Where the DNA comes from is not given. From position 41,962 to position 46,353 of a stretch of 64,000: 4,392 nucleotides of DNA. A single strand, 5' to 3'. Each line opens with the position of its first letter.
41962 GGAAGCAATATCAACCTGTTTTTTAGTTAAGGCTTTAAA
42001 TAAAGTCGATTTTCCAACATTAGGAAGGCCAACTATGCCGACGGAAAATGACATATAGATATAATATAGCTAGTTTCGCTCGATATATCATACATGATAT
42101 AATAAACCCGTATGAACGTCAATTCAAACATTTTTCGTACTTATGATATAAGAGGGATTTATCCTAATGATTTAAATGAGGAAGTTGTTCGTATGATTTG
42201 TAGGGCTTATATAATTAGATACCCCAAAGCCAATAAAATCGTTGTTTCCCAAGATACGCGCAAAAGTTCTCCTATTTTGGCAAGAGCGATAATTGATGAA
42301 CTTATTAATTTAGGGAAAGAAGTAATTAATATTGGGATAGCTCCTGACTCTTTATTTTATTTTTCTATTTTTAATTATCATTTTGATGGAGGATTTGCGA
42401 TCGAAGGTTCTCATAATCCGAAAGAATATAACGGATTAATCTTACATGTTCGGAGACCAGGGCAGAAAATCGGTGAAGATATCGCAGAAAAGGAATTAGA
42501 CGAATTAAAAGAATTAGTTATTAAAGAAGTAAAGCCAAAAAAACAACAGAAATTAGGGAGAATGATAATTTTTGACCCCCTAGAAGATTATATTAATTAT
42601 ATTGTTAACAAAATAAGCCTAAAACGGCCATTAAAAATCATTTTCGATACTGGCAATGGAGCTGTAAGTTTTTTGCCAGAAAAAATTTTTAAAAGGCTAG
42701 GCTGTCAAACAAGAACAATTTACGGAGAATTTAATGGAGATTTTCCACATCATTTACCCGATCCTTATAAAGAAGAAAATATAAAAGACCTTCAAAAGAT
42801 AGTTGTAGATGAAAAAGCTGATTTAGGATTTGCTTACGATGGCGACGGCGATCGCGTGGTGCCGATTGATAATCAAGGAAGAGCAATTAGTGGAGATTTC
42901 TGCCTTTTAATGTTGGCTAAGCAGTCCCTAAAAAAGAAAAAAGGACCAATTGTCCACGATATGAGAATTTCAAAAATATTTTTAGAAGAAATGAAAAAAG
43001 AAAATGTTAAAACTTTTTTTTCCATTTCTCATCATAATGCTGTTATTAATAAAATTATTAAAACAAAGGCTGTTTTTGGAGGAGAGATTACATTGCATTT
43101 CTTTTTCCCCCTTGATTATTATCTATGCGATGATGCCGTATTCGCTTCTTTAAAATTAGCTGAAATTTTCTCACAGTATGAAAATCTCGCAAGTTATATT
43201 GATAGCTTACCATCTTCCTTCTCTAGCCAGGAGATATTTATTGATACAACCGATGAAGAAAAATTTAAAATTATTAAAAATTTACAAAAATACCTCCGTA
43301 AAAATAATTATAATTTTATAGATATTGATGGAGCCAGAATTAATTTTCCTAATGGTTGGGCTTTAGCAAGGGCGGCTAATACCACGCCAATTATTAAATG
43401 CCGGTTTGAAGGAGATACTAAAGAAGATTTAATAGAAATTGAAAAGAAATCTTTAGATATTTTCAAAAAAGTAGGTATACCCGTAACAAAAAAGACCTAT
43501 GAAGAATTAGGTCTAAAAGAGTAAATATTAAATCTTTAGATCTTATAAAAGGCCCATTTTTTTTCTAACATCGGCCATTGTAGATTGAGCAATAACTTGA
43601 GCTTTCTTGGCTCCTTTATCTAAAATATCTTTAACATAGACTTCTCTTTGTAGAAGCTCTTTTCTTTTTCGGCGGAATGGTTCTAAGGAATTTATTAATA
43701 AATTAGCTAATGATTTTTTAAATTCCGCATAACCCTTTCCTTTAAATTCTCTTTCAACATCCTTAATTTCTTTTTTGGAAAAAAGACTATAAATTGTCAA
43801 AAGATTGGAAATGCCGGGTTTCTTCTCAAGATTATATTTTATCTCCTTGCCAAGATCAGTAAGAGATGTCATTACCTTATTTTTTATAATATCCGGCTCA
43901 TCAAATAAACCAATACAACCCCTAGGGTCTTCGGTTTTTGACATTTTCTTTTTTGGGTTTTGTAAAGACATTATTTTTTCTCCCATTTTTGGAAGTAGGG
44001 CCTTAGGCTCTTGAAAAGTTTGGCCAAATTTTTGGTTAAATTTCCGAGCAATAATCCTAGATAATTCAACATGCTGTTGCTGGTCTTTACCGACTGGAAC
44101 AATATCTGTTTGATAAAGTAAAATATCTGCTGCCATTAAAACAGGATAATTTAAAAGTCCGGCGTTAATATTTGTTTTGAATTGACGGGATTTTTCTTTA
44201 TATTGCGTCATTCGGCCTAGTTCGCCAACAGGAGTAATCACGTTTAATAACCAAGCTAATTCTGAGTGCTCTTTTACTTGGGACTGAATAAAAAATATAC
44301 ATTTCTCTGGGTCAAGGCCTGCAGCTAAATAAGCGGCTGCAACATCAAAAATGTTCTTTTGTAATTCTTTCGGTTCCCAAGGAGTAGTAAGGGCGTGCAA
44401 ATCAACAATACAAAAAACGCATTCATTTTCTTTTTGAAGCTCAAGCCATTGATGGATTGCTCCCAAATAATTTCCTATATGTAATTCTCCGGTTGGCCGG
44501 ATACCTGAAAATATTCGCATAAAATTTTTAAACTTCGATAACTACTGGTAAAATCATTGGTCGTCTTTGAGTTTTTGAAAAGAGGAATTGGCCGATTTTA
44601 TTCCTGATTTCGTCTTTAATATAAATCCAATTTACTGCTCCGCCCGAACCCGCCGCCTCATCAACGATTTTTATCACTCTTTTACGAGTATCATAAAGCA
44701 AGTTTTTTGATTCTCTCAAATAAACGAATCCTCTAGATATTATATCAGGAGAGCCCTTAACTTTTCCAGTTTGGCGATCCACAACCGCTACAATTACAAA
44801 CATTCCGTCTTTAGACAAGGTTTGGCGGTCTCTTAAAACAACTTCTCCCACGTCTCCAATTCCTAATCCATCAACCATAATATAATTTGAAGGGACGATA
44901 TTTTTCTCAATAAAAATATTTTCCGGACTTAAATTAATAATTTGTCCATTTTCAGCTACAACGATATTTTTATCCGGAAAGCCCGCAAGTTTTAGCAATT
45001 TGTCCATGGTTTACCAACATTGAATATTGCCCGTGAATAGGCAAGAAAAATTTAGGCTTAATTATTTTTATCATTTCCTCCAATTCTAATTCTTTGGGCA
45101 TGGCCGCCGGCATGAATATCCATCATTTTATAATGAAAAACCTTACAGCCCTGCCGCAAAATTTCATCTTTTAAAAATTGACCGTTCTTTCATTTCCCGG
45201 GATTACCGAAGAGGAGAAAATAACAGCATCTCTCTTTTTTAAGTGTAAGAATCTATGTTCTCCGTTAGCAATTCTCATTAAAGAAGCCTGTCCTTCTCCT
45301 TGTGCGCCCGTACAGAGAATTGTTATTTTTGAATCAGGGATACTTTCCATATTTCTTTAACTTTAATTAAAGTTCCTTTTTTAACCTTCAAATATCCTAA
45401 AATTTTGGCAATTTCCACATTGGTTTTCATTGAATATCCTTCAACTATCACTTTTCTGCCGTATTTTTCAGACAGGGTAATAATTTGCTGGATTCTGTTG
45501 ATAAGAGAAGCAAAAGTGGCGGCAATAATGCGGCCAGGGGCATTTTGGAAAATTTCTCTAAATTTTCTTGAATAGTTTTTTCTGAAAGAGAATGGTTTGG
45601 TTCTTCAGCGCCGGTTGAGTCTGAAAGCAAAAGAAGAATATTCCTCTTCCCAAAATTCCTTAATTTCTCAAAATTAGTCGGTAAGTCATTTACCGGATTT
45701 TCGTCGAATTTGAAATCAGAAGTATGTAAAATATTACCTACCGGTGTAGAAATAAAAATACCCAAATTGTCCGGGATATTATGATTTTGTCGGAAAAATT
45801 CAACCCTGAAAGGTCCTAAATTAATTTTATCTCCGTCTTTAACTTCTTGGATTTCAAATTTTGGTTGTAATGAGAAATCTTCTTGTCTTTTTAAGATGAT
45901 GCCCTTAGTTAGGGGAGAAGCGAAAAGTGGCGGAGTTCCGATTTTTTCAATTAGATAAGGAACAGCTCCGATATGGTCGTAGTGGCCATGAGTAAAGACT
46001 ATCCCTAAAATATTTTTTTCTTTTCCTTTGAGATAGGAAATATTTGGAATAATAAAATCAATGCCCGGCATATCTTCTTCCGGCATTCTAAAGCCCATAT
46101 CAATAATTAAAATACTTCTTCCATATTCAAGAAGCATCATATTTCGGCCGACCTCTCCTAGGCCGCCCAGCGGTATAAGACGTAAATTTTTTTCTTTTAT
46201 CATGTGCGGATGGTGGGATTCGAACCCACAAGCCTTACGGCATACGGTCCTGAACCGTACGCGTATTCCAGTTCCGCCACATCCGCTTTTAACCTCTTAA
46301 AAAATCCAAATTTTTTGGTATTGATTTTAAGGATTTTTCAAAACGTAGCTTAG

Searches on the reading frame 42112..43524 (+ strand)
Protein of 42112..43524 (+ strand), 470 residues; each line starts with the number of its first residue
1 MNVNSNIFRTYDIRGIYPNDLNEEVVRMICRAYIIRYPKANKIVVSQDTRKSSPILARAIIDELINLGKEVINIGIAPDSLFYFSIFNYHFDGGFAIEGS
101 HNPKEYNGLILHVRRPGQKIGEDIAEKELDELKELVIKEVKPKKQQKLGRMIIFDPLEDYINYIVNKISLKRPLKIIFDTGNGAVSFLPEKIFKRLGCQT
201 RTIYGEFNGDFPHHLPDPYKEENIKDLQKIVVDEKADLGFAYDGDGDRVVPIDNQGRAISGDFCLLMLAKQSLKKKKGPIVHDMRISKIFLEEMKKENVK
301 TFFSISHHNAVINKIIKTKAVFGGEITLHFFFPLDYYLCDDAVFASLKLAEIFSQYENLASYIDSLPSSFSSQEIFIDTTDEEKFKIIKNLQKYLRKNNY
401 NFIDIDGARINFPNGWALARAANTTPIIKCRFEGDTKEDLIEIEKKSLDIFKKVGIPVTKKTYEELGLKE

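Call 44: search_protein_families(library=pfam, proteins=[window:42112-43524:+], max_evalue=0.001)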
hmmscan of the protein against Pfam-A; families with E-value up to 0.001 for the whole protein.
window:42112-43524:+ (470 aa): 4 families
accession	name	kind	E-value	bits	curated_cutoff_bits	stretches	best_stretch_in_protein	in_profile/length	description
PF02878.22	PGM_PMM_I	-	1.2e-24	87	22.5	1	6-127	2-126/138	Phosphoglucomutase/phosphomannomutase, alpha/beta/alpha domain I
PF02879.22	PGM_PMM_II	-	3.4e-22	79.3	29.3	1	158-256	1-103/103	Phosphoglucomutase/phosphomannomutase, alpha/beta/alpha domain II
PF02880.22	PGM_PMM_III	-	1.4e-11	45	20.7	1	261-366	2-111/115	Phosphoglucomutase/phosphomannomutase, alpha/beta/alpha domain III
PF00408.26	PGM_PMM_IV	-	6.1e-09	36.3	23.1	1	380-444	7-62/68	Phosphoglucomutase/phosphomannomutase, C-terminal domain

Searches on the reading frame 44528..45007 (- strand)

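Call 28: search_protein_families(library=pfam, proteins=[window:44528-45007:-], max_evalue=0.001)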
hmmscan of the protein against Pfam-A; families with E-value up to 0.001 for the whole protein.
window:44528-45007:- (159 aa): 1 family
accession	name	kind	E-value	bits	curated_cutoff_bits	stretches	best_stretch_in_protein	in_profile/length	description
PF17770.6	RNase_J_C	-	7.2e-30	104.4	23.8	1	57-159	1-102/102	Ribonuclease J C-terminal domain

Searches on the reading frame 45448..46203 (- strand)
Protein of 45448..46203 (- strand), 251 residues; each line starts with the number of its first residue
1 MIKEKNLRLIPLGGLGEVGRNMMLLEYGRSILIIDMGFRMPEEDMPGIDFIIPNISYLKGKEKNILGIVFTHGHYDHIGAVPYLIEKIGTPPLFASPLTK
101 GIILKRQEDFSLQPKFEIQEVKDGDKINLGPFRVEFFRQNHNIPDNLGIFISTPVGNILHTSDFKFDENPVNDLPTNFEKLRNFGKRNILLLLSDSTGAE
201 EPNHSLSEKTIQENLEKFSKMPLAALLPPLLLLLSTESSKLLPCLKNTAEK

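Call 28: search_protein_families(library=pfam, proteins=[window:45448-46203:-], max_evalue=0.001)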
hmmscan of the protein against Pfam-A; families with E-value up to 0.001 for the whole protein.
window:45448-46203:- (251 aa): 2 families
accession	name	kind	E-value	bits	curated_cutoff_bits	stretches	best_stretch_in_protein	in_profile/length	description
PF00753.33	Lactamase_B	-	1.5e-12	48.3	22.7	1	16-212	2-179/196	Metallo-beta-lactamase superfamily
PF12706.13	Lactamase_B_2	-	1.5e-10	41.5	27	1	63-167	29-147/200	Beta-lactamase superfamily domain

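Call 32: find_homologous_proteins(query=window:45448-46203:-, max_evalue=1e-10)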
Query window:45448-46203:- (251 aa): 2038 proteins with E <= 1e-10 among 5158 candidates; the best 120 are listed.
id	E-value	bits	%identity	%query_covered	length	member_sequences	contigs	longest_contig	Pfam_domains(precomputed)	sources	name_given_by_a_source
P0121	7.3e-162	554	100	100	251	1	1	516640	PF12706.14,PF23023.2,PF00753.34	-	-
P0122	2.0e-112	393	79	86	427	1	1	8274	PF12706.14,PF22505.2,PF23023.2,PF07521.18,PF00753.34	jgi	-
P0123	1.2e-110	387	81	83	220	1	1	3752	PF12706.14,PF23023.2,PF00753.34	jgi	jgi:ribonuclease J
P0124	3.6e-110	385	75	88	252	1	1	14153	PF12706.14,PF23023.2,PF00753.34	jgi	jgi:ribonuclease J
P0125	1.3e-109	383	71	99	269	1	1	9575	PF12706.14,PF00753.34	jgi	-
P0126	3.1e-108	379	78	86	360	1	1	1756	PF12706.14,PF22505.2,PF23023.2,PF00753.34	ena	-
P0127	2.7e-106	372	68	95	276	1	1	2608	PF12706.14,PF22505.2,PF23023.2,PF00753.34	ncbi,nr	ncbi:MAG: ribonuclease J, partial [Candidatus Nealsonbacteria bacterium]|nr:ribonuclease J [Candidat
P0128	2.8e-106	372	82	80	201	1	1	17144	PF12706.14,PF23023.2,PF00753.34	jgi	-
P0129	8.9e-106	371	76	86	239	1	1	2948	PF12706.14,PF00753.34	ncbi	-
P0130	2.1e-105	370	77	85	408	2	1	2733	PF12706.14,PF00408.27,PF22505.2,PF23023.2,PF00753.34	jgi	-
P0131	2.6e-105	369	74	87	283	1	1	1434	PF12706.14,PF23023.2,PF00753.34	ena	-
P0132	3.5e-105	369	75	86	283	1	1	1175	PF12706.14,PF22505.2,PF23023.2,PF00753.34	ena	-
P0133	1.2e-104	367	76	86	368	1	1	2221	PF12706.14,PF22505.2,PF23023.2,PF00753.34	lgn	-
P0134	4.8e-104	365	71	92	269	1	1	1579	PF12706.14,PF22505.2,PF23023.2,PF00753.34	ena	-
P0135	4.9e-104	365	75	86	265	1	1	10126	PF12706.14,PF22505.2,PF23023.2,PF00753.34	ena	-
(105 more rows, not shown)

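Call 36: find_related_loci(query=A2, collection=metagenome_contigs, flank=10000)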
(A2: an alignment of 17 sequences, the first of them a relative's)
Query A2 (251 aa) in metagenome_contigs; peptide patterns used: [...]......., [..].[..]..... (x = any residue, [..] = any of these).
600 stretches matched a pattern (row limit reached: there are more); 367 encode a relative of the query (tblastn E <= 1e-3); the best 80 are kept; 80 distinct loci.
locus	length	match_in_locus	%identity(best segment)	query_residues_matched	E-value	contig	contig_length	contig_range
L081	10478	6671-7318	84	5-220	3e-124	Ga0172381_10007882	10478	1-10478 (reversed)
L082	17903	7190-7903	74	6-227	2e-116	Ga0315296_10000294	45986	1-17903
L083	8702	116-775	78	1-218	3e-115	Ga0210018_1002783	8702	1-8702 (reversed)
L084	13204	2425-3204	67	3-251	7e-114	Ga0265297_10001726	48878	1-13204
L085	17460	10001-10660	76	1-220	2e-113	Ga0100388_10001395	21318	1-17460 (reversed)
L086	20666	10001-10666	78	1-220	1e-113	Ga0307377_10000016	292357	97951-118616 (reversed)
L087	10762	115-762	78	4-217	9e-113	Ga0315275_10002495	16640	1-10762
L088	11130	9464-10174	73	1-231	2e-112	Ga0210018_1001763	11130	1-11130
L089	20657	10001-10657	76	4-218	2e-110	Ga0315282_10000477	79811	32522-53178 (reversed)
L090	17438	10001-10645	78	3-217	5e-110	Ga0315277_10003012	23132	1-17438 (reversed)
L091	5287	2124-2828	74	3-231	4e-110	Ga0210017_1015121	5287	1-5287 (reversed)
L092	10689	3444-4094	76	4-218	5e-109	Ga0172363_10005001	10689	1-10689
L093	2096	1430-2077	75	4-217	3e-113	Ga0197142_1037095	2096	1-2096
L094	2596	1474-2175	71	4-231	1e-111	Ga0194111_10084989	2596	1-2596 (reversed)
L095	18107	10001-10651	75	4-218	7e-111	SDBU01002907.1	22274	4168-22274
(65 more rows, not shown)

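Call 67: find_encoding_contigs(protein=P0129, flank=1500, max_places=2)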
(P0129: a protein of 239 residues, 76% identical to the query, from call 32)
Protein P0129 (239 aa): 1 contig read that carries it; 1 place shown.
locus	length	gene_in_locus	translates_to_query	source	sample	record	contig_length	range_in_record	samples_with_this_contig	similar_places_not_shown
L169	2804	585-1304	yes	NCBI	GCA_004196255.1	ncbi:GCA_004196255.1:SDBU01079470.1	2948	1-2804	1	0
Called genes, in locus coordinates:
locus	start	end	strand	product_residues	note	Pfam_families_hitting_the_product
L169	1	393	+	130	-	?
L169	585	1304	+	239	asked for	PF00753:Lactamase_B, PF12706:Lactamase_B_2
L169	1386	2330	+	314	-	PF22505:RNase_J_b_CASP, PF07521:RMMBL, PF17770:RNase_J_C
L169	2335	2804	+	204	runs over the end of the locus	?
